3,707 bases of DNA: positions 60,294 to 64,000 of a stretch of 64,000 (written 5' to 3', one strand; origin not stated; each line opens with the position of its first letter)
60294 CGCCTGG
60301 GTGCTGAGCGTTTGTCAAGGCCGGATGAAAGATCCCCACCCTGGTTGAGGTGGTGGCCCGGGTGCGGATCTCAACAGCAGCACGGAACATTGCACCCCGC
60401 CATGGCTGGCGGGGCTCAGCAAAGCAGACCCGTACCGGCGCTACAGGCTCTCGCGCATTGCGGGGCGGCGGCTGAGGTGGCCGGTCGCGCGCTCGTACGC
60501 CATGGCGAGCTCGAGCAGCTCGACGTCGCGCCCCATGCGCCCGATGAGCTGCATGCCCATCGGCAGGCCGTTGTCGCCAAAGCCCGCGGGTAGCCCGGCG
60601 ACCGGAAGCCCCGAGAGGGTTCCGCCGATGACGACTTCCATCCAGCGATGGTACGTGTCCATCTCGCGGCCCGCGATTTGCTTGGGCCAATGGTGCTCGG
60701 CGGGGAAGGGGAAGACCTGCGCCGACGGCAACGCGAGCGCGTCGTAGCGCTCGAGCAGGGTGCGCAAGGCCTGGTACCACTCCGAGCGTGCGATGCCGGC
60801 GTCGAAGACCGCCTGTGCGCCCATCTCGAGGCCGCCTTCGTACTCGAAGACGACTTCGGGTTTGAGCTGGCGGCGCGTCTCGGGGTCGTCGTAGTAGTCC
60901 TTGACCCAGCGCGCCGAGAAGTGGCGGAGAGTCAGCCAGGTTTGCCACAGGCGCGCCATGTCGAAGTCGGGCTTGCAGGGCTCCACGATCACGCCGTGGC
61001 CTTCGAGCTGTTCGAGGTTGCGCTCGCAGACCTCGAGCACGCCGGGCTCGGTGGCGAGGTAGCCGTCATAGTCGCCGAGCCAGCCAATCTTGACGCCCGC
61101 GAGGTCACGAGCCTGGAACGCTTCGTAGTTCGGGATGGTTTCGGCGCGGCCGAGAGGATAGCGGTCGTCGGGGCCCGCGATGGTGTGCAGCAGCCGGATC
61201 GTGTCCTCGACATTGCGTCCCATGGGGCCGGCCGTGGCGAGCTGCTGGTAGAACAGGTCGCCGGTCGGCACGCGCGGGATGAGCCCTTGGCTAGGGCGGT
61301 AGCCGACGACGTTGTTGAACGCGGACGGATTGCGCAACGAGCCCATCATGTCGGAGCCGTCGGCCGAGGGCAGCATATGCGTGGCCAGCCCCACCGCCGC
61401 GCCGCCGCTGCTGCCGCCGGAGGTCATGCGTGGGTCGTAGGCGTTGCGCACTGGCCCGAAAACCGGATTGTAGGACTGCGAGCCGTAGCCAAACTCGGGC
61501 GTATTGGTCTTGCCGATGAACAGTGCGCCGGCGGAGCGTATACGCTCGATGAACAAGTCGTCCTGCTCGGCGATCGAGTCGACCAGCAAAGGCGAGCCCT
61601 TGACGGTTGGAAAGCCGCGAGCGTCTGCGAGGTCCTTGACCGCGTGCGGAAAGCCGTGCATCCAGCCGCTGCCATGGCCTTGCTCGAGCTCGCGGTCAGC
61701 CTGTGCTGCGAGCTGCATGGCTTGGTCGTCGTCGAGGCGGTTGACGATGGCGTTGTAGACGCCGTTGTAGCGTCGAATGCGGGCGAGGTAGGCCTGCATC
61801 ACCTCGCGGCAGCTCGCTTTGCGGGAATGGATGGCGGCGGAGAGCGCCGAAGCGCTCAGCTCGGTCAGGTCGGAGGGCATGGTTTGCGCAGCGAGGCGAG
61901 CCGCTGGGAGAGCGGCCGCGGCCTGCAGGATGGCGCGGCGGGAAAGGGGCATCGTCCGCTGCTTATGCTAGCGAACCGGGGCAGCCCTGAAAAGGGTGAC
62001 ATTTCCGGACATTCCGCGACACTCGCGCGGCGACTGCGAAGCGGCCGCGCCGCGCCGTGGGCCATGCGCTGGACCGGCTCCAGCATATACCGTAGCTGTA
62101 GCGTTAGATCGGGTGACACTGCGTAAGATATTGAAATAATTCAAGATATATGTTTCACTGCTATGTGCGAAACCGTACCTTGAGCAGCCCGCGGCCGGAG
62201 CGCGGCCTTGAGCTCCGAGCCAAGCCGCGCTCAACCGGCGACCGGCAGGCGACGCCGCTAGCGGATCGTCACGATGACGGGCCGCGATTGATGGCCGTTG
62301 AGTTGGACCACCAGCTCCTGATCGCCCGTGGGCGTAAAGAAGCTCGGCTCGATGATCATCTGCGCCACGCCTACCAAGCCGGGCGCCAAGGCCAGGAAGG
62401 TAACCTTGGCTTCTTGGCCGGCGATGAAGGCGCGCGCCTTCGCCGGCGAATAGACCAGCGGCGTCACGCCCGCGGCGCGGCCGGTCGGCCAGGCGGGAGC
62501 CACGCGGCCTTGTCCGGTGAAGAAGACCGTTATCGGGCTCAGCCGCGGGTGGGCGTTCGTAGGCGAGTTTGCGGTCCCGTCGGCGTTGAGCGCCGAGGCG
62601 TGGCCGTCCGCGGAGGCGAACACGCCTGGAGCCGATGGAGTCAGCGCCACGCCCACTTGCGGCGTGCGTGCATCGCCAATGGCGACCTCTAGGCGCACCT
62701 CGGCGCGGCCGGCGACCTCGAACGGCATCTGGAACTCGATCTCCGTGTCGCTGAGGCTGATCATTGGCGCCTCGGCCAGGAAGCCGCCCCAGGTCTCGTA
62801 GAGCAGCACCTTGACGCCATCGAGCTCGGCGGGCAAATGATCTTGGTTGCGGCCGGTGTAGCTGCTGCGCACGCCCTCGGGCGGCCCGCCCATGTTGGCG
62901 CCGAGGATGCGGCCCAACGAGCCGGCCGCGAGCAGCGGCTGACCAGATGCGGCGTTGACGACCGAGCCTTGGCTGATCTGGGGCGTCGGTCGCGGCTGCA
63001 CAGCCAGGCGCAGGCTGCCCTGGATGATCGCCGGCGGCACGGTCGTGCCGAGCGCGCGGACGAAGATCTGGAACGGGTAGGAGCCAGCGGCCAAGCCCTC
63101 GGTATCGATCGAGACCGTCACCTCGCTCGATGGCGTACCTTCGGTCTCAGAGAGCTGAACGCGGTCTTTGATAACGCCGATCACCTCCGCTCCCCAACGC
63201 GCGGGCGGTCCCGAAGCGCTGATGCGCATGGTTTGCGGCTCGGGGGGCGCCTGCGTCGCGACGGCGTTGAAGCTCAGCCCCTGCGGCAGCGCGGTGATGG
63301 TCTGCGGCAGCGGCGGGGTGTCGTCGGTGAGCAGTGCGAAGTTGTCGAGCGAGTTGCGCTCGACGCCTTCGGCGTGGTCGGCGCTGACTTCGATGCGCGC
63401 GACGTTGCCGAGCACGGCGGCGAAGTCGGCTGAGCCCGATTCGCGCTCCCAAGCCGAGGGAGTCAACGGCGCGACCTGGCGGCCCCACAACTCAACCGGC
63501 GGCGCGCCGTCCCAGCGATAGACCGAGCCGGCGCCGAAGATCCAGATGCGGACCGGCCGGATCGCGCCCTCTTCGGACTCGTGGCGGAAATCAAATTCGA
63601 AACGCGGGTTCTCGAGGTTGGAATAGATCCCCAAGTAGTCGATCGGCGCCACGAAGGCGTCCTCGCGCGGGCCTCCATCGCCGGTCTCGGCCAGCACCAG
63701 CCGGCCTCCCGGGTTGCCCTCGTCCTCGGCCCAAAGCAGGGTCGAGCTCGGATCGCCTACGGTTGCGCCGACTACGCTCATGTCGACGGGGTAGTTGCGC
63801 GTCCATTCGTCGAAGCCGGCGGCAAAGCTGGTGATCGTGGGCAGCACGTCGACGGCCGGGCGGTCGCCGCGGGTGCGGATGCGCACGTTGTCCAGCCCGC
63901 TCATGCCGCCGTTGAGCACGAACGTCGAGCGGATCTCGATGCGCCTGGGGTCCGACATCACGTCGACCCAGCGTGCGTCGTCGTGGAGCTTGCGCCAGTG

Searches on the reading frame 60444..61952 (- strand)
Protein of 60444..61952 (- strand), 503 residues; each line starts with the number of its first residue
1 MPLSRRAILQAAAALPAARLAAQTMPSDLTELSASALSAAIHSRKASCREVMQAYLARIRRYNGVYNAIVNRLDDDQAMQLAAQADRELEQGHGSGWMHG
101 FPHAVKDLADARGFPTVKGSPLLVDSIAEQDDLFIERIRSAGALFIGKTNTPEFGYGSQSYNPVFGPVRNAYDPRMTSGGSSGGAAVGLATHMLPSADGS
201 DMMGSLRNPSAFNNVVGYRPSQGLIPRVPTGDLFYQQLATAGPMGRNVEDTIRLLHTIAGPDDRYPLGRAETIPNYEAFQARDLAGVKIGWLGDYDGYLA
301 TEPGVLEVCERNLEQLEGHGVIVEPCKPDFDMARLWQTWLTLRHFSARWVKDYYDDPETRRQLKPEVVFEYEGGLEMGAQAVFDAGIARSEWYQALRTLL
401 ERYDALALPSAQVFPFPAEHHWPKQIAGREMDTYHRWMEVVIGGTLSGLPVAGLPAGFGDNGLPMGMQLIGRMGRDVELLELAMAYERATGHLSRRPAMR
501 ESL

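Call 69: search_protein_families(library=pfam, proteins=[window:60444-61952:-], max_evalue=0.0001)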
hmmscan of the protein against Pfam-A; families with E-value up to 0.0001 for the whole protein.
window:60444-61952:- (503 aa): 1 family
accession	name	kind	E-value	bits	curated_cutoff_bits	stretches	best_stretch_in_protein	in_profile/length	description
PF01425.27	Amidase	-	1.5e-79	268.6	27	1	50-480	1-445/445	Amidase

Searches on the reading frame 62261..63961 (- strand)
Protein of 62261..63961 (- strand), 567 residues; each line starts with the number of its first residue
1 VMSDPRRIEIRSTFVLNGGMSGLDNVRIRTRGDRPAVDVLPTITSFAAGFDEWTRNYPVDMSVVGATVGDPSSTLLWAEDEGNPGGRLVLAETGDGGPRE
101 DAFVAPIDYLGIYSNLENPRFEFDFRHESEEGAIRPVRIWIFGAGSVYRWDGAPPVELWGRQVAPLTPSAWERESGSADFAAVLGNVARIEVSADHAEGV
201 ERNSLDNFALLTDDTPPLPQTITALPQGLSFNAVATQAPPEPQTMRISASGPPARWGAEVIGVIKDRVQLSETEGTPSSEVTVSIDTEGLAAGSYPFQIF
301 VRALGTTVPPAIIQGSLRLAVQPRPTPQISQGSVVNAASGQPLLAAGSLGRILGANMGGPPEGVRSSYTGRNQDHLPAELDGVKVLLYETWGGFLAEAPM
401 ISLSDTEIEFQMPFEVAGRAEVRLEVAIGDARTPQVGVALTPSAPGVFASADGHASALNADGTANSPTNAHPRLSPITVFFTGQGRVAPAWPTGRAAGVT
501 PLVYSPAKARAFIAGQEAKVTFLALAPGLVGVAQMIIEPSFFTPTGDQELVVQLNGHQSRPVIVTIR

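Call 69: search_protein_families(library=pfam, proteins=[window:62261-63961:-], max_evalue=0.0001)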
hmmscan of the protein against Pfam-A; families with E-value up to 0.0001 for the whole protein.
window:62261-63961:- (567 aa): 0 families

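Call 81: search_protein_families(library=ncbifam, proteins=[window:62261-63961:-], max_evalue=0.01)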
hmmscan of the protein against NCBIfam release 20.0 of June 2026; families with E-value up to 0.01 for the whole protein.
window:62261-63961:- (567 aa): 1 family
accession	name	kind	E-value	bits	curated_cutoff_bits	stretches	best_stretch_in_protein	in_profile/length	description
TIGR03437.1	Soli_cterm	paralog_domain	4.8e-35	121.3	29.05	1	334-567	1-225/225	Solibacter uncharacterized C-terminal domain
